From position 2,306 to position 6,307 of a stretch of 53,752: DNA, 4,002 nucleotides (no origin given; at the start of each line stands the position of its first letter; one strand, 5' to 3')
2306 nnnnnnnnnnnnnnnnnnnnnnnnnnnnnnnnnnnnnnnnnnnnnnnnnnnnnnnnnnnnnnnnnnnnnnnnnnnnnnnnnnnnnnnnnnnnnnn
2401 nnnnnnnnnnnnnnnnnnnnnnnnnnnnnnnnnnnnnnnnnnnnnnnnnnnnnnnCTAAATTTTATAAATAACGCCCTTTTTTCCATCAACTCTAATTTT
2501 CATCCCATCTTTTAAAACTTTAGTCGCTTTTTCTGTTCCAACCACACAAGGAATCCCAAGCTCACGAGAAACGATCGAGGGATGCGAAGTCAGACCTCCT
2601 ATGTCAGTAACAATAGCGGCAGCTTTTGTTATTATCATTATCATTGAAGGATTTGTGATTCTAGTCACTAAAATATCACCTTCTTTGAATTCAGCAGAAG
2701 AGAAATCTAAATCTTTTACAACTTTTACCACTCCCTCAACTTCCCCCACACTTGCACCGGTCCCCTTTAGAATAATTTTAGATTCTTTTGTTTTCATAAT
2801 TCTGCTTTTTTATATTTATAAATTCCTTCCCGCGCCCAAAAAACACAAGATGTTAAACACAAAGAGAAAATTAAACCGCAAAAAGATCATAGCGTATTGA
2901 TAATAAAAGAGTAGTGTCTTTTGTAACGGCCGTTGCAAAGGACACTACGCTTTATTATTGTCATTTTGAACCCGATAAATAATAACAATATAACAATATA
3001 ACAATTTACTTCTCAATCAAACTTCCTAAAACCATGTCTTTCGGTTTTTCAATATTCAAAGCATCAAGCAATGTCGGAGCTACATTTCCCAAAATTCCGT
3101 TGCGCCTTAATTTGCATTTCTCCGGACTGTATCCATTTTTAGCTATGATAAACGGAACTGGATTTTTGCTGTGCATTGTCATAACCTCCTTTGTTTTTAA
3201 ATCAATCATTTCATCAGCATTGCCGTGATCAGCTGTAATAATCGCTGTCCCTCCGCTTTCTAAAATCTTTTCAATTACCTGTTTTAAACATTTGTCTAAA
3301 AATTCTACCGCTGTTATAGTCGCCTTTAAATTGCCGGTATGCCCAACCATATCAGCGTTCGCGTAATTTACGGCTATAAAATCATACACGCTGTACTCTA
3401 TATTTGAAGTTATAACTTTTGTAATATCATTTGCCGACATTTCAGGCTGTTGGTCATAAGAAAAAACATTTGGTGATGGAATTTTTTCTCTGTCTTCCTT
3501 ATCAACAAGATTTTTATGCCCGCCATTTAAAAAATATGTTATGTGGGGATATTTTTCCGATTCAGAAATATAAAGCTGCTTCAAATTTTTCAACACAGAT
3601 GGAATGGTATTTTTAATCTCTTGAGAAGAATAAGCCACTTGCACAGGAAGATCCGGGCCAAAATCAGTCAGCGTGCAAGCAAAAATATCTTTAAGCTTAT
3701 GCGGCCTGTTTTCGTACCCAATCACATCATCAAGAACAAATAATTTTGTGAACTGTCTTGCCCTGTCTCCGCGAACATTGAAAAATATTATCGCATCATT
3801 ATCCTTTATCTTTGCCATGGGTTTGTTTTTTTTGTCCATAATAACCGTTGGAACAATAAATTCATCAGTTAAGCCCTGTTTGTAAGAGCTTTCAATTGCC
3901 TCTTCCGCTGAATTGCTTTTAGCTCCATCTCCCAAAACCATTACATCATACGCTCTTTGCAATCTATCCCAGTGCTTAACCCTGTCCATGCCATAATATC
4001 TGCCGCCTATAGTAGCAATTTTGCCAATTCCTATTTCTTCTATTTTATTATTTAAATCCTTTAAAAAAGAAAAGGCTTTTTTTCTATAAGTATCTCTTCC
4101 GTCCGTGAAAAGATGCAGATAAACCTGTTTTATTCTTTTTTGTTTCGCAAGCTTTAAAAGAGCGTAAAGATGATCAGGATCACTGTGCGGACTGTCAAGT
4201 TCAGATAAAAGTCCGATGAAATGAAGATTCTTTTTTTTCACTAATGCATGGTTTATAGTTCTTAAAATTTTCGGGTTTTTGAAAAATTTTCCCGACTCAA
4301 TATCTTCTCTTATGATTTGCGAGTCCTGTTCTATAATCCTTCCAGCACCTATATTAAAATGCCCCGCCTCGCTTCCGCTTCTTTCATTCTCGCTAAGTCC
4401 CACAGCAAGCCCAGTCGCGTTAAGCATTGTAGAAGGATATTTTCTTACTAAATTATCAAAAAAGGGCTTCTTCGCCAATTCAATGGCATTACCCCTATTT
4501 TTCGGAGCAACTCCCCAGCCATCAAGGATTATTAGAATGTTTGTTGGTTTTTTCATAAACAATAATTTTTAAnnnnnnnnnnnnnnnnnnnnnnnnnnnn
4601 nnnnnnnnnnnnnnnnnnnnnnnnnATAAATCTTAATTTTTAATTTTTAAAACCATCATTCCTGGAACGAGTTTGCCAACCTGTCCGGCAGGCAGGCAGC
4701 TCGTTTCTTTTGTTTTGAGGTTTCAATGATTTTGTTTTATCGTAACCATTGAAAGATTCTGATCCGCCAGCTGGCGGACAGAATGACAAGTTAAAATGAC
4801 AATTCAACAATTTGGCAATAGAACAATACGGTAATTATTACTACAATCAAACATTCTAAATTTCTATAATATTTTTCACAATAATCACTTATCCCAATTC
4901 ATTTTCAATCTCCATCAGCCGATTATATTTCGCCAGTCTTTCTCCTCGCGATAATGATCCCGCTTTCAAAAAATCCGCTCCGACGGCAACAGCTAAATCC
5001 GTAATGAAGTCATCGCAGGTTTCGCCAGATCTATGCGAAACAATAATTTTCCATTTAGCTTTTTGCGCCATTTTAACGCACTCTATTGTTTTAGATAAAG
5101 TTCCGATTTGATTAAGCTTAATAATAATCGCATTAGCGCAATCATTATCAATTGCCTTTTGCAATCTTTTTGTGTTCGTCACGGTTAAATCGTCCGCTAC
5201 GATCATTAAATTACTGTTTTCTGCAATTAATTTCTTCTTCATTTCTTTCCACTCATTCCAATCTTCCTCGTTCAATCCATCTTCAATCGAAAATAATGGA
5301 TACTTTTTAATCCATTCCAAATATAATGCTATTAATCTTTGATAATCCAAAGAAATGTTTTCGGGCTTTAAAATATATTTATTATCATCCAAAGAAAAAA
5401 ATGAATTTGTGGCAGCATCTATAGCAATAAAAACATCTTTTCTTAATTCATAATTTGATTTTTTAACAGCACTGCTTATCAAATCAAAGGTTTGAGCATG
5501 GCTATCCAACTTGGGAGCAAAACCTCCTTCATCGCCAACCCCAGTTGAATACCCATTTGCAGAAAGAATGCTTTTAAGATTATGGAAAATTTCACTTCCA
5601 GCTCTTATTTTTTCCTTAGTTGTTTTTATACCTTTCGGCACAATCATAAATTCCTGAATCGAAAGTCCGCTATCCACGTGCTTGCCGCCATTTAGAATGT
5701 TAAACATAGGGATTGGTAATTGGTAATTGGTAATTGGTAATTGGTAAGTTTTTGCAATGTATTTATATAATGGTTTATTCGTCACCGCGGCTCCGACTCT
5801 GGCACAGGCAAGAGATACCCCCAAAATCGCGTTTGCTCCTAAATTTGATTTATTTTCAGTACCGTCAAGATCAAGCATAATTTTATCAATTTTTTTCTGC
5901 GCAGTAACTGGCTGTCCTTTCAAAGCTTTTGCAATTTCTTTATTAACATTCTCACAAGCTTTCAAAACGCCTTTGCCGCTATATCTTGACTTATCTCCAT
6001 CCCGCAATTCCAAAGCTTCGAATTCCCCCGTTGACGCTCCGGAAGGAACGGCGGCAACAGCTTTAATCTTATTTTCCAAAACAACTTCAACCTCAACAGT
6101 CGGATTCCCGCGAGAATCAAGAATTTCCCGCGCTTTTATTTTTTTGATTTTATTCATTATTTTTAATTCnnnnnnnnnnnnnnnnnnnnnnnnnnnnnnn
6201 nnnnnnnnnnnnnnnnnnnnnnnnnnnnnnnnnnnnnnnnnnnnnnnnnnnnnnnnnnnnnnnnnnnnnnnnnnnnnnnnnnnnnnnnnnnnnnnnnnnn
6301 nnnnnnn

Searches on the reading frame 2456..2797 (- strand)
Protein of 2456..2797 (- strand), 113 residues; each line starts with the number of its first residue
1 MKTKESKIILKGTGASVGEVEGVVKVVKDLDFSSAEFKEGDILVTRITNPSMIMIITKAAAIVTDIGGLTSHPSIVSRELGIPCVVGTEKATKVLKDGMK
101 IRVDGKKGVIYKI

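Call 18: search_protein_families(library=pfam, proteins=[window:2456-2797:-], max_evalue=0.0001)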
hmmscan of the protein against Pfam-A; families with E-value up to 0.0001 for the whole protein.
window:2456-2797:- (113 aa): 1 family
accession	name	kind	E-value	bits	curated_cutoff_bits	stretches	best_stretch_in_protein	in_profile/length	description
PF00391.29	PEP-utilizers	-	1.5e-27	95.4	23.1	1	37-108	1-72/72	PEP-utilising enzyme, mobile domain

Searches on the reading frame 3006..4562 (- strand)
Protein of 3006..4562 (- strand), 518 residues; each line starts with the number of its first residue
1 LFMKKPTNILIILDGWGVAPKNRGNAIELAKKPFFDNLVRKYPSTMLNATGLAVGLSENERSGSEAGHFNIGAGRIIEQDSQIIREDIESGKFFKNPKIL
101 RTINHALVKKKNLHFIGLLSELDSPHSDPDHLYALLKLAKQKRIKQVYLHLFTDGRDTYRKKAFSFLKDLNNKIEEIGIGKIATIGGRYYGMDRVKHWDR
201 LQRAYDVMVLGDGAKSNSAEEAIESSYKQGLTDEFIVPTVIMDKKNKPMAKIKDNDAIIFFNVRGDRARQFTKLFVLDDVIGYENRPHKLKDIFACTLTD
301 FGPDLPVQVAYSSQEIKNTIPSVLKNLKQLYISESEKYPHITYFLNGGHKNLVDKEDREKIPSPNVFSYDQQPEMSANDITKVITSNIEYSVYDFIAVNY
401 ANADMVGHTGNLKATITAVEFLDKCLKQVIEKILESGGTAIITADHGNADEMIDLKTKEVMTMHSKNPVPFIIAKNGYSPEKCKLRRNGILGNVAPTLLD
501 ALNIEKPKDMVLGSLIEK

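Call 18: search_protein_families(library=pfam, proteins=[window:3006-4562:-], max_evalue=0.0001)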
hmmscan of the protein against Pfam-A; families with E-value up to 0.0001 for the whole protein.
window:3006-4562:- (518 aa): 2 families
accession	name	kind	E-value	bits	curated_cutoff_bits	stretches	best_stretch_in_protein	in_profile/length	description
PF01676.23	Metalloenzyme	-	4.9e-71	239.6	24.3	1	9-506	4-252/252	Metalloenzyme superfamily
PF06415.18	iPGM_N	-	2.6e-69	233.5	27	1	84-299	1-213/217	BPG-independent PGAM N-terminus (iPGM_N)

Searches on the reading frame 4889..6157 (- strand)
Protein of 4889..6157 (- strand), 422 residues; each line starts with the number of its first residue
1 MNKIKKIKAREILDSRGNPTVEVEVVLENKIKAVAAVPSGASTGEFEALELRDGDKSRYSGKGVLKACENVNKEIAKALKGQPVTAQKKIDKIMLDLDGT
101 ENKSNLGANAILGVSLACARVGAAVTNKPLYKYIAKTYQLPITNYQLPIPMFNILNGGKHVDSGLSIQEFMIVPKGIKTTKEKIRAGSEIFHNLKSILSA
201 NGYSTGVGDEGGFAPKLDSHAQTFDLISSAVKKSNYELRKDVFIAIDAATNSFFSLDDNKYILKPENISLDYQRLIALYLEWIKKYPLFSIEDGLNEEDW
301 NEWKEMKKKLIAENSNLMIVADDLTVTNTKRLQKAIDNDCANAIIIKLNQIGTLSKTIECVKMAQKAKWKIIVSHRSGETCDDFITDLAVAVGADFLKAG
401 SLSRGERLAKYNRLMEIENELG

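Call 18: search_protein_families(library=pfam, proteins=[window:4889-6157:-], max_evalue=0.0001)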
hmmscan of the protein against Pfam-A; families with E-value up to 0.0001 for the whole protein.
window:4889-6157:- (422 aa): 3 families
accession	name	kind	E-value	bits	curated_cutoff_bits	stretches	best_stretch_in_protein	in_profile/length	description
PF00113.28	Enolase_C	-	2.2e-101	339.5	21.5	1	145-422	2-282/296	Enolase, C-terminal TIM barrel domain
PF03952.21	Enolase_N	-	6.4e-59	198.3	35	1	4-134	1-131/131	Enolase, N-terminal domain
PF07476.17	MAAL_C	-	7e-07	29.1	27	1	293-395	116-219/249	Methylaspartate ammonia-lyase C-terminus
